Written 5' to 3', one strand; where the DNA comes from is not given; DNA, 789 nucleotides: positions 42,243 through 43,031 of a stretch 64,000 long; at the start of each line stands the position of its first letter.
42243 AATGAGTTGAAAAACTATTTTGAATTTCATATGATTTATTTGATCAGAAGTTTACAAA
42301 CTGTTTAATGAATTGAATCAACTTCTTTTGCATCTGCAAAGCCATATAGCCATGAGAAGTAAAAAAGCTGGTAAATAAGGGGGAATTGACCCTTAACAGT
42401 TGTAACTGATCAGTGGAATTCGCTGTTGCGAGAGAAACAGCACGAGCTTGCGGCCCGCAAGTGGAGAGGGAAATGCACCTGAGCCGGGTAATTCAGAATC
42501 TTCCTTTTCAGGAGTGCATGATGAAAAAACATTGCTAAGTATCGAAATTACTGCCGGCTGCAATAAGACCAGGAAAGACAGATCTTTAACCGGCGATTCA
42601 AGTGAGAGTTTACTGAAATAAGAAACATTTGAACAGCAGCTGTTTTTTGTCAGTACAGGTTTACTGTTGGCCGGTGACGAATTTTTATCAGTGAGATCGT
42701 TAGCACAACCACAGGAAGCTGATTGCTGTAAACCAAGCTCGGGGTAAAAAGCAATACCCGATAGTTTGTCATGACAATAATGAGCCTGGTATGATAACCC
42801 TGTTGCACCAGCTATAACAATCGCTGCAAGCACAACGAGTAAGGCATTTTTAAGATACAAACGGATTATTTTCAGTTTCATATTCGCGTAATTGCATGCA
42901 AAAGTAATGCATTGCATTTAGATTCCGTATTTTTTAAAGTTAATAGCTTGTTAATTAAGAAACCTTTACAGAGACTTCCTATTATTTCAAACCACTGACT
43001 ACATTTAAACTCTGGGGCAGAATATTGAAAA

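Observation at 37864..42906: Cys/His-rich four-gene envelope cluster: HYC..CC anchor protein, TonB-dependent receptor, T9SS thioredoxin-like protein and barrel::HMBD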

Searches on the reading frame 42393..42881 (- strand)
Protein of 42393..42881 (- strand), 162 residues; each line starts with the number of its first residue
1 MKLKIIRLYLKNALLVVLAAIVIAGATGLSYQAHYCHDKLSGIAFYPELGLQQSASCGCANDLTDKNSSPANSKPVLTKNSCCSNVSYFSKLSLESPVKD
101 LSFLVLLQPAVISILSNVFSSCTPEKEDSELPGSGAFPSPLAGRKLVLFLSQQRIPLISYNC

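Call 3: search_protein_families(library=pfam, proteins=[window:42393-42881:-], max_evalue=0.1)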
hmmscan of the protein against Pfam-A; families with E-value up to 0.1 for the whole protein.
window:42393-42881:- (162 aa): 0 families

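Call 4: search_protein_families(library=ncbifam, proteins=[window:42393-42881:-], max_evalue=0.1)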
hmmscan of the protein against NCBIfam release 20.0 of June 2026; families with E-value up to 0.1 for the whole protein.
window:42393-42881:- (162 aa): 1 family
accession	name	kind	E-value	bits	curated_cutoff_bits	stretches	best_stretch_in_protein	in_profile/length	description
NF047658.1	HYC_CC_PP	subfamily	1.6e-08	35.1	28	1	15-140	5-119/131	HYC_CC_PP family protein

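Call 8: find_homologous_proteins(query=window:42393-42881:-, max_evalue=0.001)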
Query window:42393-42881:- (162 aa): 103 proteins with E <= 0.001 among 240 candidates.
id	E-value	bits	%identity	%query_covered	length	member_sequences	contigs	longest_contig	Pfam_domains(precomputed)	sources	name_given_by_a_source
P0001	8.5e-91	320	93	100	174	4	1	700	PF26622.1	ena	-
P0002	1.2e-76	274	81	100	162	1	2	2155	PF26622.1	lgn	-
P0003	6.2e-74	265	78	100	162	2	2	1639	PF26622.1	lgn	-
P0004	4.0e-73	262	75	100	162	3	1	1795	PF26622.1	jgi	-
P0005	1.4e-70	254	74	100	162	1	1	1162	PF26622.1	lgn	-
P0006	5.7e-62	226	66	99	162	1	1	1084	-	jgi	jgi:hypothetical protein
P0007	1.2e-57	212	64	100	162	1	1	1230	PF26622.1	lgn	-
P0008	2.3e-56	208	62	100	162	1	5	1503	PF26622.1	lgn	-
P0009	1.3e-54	202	61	100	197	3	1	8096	-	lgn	-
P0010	6.1e-54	200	60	100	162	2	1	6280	PF26622.1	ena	-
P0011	8.4e-54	200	62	100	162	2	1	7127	PF26622.1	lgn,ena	-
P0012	8.8e-53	196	59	97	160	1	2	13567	PF26622.1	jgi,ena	-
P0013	9.6e-53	196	61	100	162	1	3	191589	PF26622.1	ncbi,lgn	-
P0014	3.3e-52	194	59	100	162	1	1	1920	PF26622.1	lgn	-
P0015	4.6e-52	194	63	97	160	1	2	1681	-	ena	-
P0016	1.6e-51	192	63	100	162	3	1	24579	PF26622.1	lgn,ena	-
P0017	2.5e-51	192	59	100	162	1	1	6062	PF26622.1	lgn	-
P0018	4.1e-51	191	62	99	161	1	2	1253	PF26622.1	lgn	-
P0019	5.7e-51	190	61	99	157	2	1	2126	PF26622.1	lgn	-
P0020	8.4e-51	190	59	100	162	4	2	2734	PF26622.1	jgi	jgi:hypothetical protein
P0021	1.2e-50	189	57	100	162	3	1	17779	PF26622.1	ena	-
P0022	2.5e-50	188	60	99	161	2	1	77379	PF26622.1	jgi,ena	jgi:hypothetical protein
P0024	5.4e-50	187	60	99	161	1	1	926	PF26622.1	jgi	-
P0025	6.2e-50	187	58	100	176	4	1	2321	PF26622.1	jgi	-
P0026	6.5e-50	187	55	99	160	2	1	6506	PF26622.1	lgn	-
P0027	6.5e-50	187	56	100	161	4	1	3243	PF26622.1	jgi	jgi:hypothetical protein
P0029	8.3e-50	187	61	100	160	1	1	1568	PF26622.1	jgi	jgi:hypothetical protein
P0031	2.4e-49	185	57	99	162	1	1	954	PF26622.1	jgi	jgi:hypothetical protein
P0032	2.6e-49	185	57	100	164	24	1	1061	PF26622.1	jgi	jgi:hypothetical protein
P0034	3.2e-48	182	56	100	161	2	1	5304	PF26622.1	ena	-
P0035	4.3e-48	181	57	100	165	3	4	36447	PF26622.1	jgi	jgi:hypothetical protein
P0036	6.2e-48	181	54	100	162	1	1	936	PF26622.1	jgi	jgi:hypothetical protein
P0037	7.4e-48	180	59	100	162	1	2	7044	PF26622.1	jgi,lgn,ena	-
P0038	7.6e-48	180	55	100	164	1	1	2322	PF26622.1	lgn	-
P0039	7.9e-48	180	54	99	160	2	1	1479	PF26622.1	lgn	-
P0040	2.9e-47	178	57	96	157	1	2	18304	PF26622.1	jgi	-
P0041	3.1e-47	178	57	100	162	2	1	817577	PF26622.1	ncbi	-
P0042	4.5e-47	178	56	100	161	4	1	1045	PF26622.1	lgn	-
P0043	5.3e-47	178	54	100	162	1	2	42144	PF26622.1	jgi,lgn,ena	-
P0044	5.7e-47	177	55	100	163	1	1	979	PF26622.1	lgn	-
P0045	8.9e-47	177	55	100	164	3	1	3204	PF26622.1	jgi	jgi:hypothetical protein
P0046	9.0e-47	177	56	100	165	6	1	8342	PF26622.1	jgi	-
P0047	1.7e-46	176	55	100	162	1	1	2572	PF26622.1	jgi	jgi:hypothetical protein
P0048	2.7e-46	175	54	99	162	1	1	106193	PF26622.1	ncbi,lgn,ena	ncbi:MAG: hypothetical protein WCI92_02315 [Bacteroidota bacterium]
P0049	3.7e-46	175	56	100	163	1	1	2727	PF26622.1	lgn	-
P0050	3.8e-46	175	54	98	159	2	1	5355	PF26622.1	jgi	jgi:hypothetical protein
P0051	4.2e-46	175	56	100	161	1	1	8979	PF26622.1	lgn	-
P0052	7.6e-46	174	53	99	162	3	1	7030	PF26622.1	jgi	-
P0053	1.4e-45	173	53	100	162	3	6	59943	PF26622.1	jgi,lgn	jgi:hypothetical protein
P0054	2.1e-45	172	60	88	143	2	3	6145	PF26622.1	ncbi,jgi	-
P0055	2.8e-45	172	56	100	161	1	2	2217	PF26622.1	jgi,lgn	jgi:hypothetical protein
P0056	3.6e-45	172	54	100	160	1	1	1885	PF26622.1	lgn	-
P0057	9.2e-45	170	55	100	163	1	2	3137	PF26622.1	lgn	-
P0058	1.3e-44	170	55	100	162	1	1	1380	PF26622.1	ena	-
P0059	1.6e-44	169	55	100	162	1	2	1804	PF26622.1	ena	-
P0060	2.1e-44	169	55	100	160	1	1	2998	PF26622.1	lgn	-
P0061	2.2e-44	169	55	100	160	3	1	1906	PF26622.1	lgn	-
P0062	5.4e-44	168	53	100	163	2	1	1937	PF26622.1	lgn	-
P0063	6.7e-44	168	53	99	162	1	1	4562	PF26622.1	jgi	jgi:hypothetical protein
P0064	9.2e-44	167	54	100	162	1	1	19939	PF26622.1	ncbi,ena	-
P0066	1.2e-43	167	53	100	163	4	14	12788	PF26622.1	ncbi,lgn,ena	-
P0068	1.9e-43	166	53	100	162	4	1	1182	PF26622.1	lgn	-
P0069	5.2e-43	165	52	100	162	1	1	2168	PF26622.1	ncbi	-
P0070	6.6e-43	164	56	100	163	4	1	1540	PF26622.1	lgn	-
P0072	1.9e-42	163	51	99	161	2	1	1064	PF26622.1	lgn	-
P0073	2.6e-42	162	52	99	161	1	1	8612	PF26622.1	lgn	-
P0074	3.0e-42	162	54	98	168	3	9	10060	PF26622.1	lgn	-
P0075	3.1e-41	159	50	99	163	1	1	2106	PF26622.1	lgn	-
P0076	5.3e-41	158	48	100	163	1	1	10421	PF26622.1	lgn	-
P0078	9.2e-41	157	52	99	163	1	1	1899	PF26622.1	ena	-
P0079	7.1e-40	154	50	100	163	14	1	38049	PF26622.1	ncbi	ncbi:MAG: hypothetical protein ACOYN4_00200 [Bacteroidales bacterium]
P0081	1.4e-38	150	48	100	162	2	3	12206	PF26622.1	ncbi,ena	ncbi:MAG: hypothetical protein WCR72_09905 [Bacteroidota bacterium]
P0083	5.7e-38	148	49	100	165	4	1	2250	PF26622.1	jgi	jgi:hypothetical protein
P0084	6.2e-38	148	50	99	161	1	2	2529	PF26622.1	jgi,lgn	jgi:hypothetical protein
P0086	1.9e-37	147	46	100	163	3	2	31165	PF26622.1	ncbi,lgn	-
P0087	2.2e-37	146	48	99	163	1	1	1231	PF26622.1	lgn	-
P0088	2.4e-37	146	47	98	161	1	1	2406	PF26622.1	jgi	-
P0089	4.5e-37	145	48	99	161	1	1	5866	PF26622.1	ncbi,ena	-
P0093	2.0e-35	140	48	100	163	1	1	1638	PF26622.1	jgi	jgi:hypothetical protein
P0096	7.2e-34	135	46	95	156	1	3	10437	PF26622.1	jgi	jgi:hypothetical protein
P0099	5.1e-27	113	42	93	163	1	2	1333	PF26622.1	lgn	-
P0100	1.7e-26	111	42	95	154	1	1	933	PF26622.1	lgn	-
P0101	3.5e-25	107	39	99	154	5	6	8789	PF26622.1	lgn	-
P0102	1.0e-22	99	37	95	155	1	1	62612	PF26622.1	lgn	-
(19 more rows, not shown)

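Call 10: find_related_loci(query=A1, collection=genome_contigs, flank=10000)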
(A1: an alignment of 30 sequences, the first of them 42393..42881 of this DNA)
Query A1 (162 aa) in genome_contigs; peptide patterns used: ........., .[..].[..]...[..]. (x = any residue, [..] = any of these).
53 stretches matched a pattern; 19 encode a relative of the query (tblastn E <= 1e-3); 19 distinct loci.
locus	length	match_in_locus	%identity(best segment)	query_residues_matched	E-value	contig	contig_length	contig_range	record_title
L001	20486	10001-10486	93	1-162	4e-98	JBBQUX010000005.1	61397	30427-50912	MAG: Bacteroidales bacterium isolate Co_metawrap_1956 Cmw_1956_k141_10550046_length_61397_cov_14.9982, whole genome shot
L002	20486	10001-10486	61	1-162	2e-59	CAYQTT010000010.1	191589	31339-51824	MAG TPA_asm: uncultured Lentimicrobiaceae bacterium isolate SRP302447_co1_787 genome assembly, contig: NODE_268_length_1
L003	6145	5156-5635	59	3-162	7e-59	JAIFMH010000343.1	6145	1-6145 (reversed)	MAG: Bacteroidetes bacterium isolate bin_3 scaffold_24607, whole genome shotgun sequence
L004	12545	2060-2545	63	1-162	4e-58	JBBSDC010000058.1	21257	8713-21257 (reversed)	MAG: Bacteroidales bacterium isolate metawrap_la6_60 metawrap_la6_60_K_865426_L_21257_cov_15.0000, whole genome shotgun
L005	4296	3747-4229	57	1-162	2e-56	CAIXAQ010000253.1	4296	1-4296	MAG: uncultured Bacteroidales bacterium isolate LJ-5-9m_bin-0023 genome assembly, contig: bin-0023:253/995, whole genome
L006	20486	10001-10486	56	1-162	9e-56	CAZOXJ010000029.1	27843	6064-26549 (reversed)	MAG TPA_asm: uncultured Lentimicrobiaceae bacterium isolate SRP272421_co1_58 genome assembly, contig: NODE_3918_length_2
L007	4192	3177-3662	58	1-162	1e-55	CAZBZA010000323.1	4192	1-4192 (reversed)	MAG TPA_asm: uncultured Lentimicrobiaceae bacterium isolate binchicken_co309_46 genome assembly, contig: NODE_14208_leng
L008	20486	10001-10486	55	1-162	5e-53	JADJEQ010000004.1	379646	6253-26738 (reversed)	MAG: Bacteroidales bacterium isolate Bjer_18-Q3-R1-45_BAT3C.220 tig00003811-10-3838310, whole genome shotgun sequence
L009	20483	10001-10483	54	1-161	6e-53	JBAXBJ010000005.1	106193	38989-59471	MAG: Bacteroidota bacterium isolate ELA164 MAG164_5, whole genome shotgun sequence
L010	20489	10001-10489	56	1-162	2e-51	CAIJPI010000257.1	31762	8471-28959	MAG: uncultured Bacteroidales bacterium isolate Ja1-D5_bin-349 genome assembly, contig: bin-349:257/354, whole genome sh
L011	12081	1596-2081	54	1-162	3e-50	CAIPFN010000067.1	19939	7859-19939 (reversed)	MAG: uncultured Bacteroidales bacterium isolate MJ-time_bin-7144 genome assembly, contig: bin-7144:067/392, whole genome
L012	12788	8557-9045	53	1-162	1e-49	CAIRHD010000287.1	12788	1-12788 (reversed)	MAG: uncultured Bacteroidales bacterium isolate KTt_bin-0938 genome assembly, contig: bin-0938:287/629, whole genome sho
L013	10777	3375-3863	50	1-162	3e-45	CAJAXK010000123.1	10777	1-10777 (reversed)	MAG: uncultured Bacteroidales bacterium isolate Loc080925-8-8m_bin-499 genome assembly, contig: bin-499:123/498, whole g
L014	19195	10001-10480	51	1-160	7e-44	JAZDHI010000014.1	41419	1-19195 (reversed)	MAG: Bacteroidota bacterium isolate MEGAHIT-group-0.314 k141_7614040, whole genome shotgun sequence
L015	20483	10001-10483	50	1-161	1e-43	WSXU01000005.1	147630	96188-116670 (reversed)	MAG: Bacteroidetes bacterium isolate X3_MaxBin.031 scaffold_113, whole genome shotgun sequence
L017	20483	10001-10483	45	1-161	1e-39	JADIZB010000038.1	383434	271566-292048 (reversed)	MAG: Bacteroidales bacterium isolate AalE_18-Q3-R2-46_MAXAC.025 tig01009002-10-3834270, whole genome shotgun sequence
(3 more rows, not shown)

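Call 39: search_protein_representatives(alignment_id=A1)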
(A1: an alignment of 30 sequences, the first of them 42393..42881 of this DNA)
Query: 30 sequences, 162 profile positions. Proteins with E-value up to 0.001 (for the whole library): 606; up to 1e-10: 48; up to 1e-30: 10. The best 150 are listed.
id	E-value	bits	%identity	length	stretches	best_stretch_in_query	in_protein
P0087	7.2e-60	218.0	-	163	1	1-161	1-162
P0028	1.9e-56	206.9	-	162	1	1-162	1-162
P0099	3.8e-55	202.7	-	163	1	2-161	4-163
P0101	9.3e-55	201.4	-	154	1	3-162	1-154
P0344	7.5e-51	188.7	-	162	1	1-162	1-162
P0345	2.3e-50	187.1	-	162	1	1-162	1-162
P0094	6.1e-49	182.5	-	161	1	1-162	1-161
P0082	3.3e-48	180.1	-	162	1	4-162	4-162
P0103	1.4e-46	174.8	-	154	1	3-161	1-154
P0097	3.7e-45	170.2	-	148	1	14-159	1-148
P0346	1.7e-30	122.5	-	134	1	1-92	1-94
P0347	5.7e-30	120.8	-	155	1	4-158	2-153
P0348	8.7e-29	117.0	-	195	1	9-162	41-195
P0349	3.7e-28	114.9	-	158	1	5-158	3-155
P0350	2.0e-27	112.6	-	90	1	1-69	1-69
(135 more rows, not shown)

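Call 58: search_protein_families(library=pfam, proteins=[L008:13049-13942:+, L008:13981-14343:+, L008:14327-15304:+, L015:15365-17761:+], max_evalue=0.01)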
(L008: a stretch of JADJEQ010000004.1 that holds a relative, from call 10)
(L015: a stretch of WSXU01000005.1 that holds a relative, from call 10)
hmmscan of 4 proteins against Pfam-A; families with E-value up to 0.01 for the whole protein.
L008:13049-13942:+ (297 aa): 2 families
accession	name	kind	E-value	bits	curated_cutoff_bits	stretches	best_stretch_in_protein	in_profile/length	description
PF18962.6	Por_Secre_tail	-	1.4e-09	38.5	27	1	217-295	1-75/75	Secretion system C-terminal sorting domain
PF13201.12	PCMD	-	8e-05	22.9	28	1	41-197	30-231/234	Putative carbohydrate metabolism domain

L008:13981-14343:+ (120 aa): 0 families

L008:14327-15304:+ (325 aa): 0 families

L015:15365-17761:+ (798 aa): 4 families
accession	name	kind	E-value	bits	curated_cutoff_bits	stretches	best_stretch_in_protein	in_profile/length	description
PF00122.25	E1-E2_ATPase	-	1.1e-41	142.7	28.1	1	304-474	4-176/181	E1-E2 ATPase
PF00702.32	Hydrolase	-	9.5e-18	65.7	26.4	1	496-696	2-191/191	haloacid dehalogenase-like hydrolase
PF12156.14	ATPase-cat_bd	-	2.8e-11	44.4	27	1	4-79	1-83/86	Putative metal-binding domain of cation transport ATPase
PF00403.32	HMA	-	0.0045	17.8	24.8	0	90-149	2-61/62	Heavy-metal-associated domain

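Call 59: search_protein_families(library=ncbifam, proteins=[L008:13049-13942:+, L008:13981-14343:+, L008:14327-15304:+, L015:15365-17761:+], max_evalue=0.01)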
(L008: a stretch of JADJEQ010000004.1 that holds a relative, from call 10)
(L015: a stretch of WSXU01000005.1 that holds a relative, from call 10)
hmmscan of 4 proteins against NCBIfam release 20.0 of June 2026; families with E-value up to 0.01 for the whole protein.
L008:13049-13942:+ (297 aa): 2 families
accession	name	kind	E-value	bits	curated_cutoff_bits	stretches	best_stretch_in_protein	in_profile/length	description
TIGR04183.1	Por_Secre_tail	domain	1.1e-11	44.5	23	1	217-295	1-71/72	T9SS type A sorting domain-containing protein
NF038113.1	T9SSA_dep_M36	equivalog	7.3e-06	24.4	885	1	202-295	781-868/869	T9SS-dependent M36 family metallopeptidase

L008:13981-14343:+ (120 aa): 0 families

L008:14327-15304:+ (325 aa): 0 families

L015:15365-17761:+ (798 aa): 21 families
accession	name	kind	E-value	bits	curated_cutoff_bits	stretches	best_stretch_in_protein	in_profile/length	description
TIGR01525.1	ATPase-IB_hvy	subfamily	9.3e-99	331.8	346.25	1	247-780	7-556/560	heavy metal translocating P-type ATPase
TIGR01511.1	ATPase-IB1_Cu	subfamily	5.9e-89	299.4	397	1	224-781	3-538/542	copper-translocating P-type ATPase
TIGR01512.1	ATPase-IB2_Cd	subfamily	1.5e-73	248.2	313.5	1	315-779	61-487/494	cadmium family heavy metal-translocating P-type ATPase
NF007952.0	PRK10671.1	equivalog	1.1e-61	209.1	1316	1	88-782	105-829/838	copper-exporting P-type ATPase CopA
TIGR01494.1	ATPase_P-type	subfamily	3.6e-50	170.8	62.3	1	308-761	37-465/478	HAD-IC family P-type ATPase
NF008262.1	PRK11033.1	equivalog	1.1e-44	153.1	1005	1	306-752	233-695/731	zinc/cadmium/mercury/lead-transporting ATPase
NF033775.1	P_type_ZntA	exception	2e-43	148.7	1240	1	303-754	235-698/732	Zn(II)/Cd(II)/Pb(II) translocating P-type ATPase ZntA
TIGR01497.1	kdpB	equivalog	4.7e-28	97.7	527.9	2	305-510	106-314/675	potassium-transporting ATPase subunit KdpB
TIGR01647.1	ATPase-IIIA_H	equivalog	4.8e-28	97.8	615.5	2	307-509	94-300/755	plasma-membrane proton-efflux P-type ATPase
TIGR01657.1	P-ATPase-V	hypoth_equivalog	6.7e-26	90.1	618.25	3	303-365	227-291/1055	ATP13A2 family polyamine export P-type ATPase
NF010609.0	PRK14010.1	equivalog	9.4e-22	77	1323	2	309-513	109-316/673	K(+)-transporting ATPase subunit B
TIGR01517.1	ATPase-IIB_Ca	equivalog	4.3e-20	71.5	507.05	2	304-514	155-378/882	calcium-translocating P-type ATPase, PMCA-type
TIGR01522.1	ATPase-IIA2_Ca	equivalog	1.1e-16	59.8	798.3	2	655-704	566-615/854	calcium-transporting P-type ATPase, PMR1-type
TIGR01106.1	ATPase-IIC_X-K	subfamily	6.3e-16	57.4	946.1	2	297-514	133-362/997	Na,H/K antiporter P-type ATPase subunit alpha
TIGR01524.1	ATPase-IIIB_Mg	equivalog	7.1e-14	50.6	610.75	2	655-728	581-654/867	magnesium-translocating P-type ATPase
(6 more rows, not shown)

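Call 75: search_protein_families(library=pfam, alignment_id=A5, max_evalue=1)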
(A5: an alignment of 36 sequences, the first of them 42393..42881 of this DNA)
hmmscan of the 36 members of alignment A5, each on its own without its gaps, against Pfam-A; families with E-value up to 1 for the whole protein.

A. member 1, window:42393-42881:- (162 aa): 0 families

B. families by the number of members that match (of 36 scanned): 14 families
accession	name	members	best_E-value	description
PF15845.10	NICE-1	1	0.036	Cysteine-rich C-terminal 1 family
PF02937.20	COX6C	1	0.036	Cytochrome c oxidase subunit VIc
PF07231.17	Hs1pro-1_N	1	0.041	Hs1pro-1 N-terminus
PF06364.17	DUF1068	1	0.072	Protein of unknown function (DUF1068)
PF22346.2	CARDS_D3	1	0.098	ADP-ribosylating toxin CARDS, C-terminal beta-trefoil domain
PF21463.3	Cry1Ac_dom-VII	1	0.12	Cry1Ac, domain VII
PF23324.1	DUF7086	1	0.17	Domain of unknown function (DUF7086)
PF10541.14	KASH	1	0.17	Nuclear envelope localisation domain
PF14693.11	Ribosomal_TL5_C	1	0.19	Ribosomal protein TL5, C-terminal domain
PF03032.20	FSAP_sig_propep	1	0.22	Frog skin active peptide family signal and propeptide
PF08844.15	DUF1815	1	0.23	Domain of unknown function (DUF1815)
PF04530.17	Viral_Beta_CD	1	0.24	Viral Beta C/D like family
PF03090.23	Replicase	1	0.26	Replicase family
PF16069.10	DUF4811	1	0.32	Domain of unknown function (DUF4811)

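Call 76: search_protein_families(library=ncbifam, alignment_id=A5, max_evalue=0.01)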
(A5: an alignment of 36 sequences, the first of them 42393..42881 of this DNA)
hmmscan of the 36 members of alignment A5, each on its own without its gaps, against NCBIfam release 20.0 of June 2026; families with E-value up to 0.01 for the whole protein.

A. member 1, window:42393-42881:- (162 aa): 1 family
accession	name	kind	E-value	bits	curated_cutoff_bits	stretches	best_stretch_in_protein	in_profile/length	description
NF047658.1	HYC_CC_PP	subfamily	1.6e-08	35.1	28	1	15-140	5-119/131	HYC_CC_PP family protein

B. families by the number of members that match (of 36 scanned): 1 family
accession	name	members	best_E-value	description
NF047658.1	HYC_CC_PP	21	1.4e-09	HYC_CC_PP family protein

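Call 99: find_encoding_contigs(protein=P0102, flank=8000, max_places=1)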
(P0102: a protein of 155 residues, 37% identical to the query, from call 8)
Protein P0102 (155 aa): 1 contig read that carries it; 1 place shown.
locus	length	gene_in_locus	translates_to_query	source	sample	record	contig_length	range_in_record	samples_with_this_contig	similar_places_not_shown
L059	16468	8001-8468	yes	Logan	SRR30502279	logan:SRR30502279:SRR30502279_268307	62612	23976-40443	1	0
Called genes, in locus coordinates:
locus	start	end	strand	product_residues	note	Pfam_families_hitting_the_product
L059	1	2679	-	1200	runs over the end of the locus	PF18962:Por_Secre_tail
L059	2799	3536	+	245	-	PF01223:Endonuclease_NS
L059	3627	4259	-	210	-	PF00092:VWA (weak)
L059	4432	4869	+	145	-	PF12675:DUF3795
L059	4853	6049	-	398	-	PF13353:Fer4_12, PF04055:Radical_SAM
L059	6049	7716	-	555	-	-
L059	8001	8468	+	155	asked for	PF26622:DUF8199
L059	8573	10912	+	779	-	PF13620:CarboxypepD_reg (weak), PF13715:CarbopepD_reg_2, PF07715:Plug, PF00593:TonB_dep_Rec_b-barrel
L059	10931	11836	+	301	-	PF18962:Por_Secre_tail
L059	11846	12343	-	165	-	-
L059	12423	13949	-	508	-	PF13231:PMT_2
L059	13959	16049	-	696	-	PF13517:FG-GAP_3 (faint), PF06580:His_kinase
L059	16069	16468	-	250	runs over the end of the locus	PF00072:Response_reg, PF04397:LytTR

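Call 100: find_encoding_contigs(protein=P0086, flank=8000, max_places=1)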
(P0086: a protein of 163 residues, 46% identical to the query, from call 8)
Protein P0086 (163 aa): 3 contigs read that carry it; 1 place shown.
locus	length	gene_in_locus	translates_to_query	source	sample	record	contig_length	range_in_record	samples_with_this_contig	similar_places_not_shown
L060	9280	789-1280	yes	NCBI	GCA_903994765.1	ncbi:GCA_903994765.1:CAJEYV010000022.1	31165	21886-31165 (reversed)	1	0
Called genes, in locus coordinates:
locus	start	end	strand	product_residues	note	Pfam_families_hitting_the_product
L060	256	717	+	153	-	-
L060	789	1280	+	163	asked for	PF26622:DUF8199 (faint)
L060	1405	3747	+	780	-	PF13620:CarboxypepD_reg (weak), PF13715:CarbopepD_reg_2, PF07715:Plug (weak), PF00593:TonB_dep_Rec_b-barrel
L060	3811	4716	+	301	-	PF18962:Por_Secre_tail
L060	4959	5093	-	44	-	-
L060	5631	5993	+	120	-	-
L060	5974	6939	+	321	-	-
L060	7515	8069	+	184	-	PF00072:Response_reg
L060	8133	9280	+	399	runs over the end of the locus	PF02397:Bac_transf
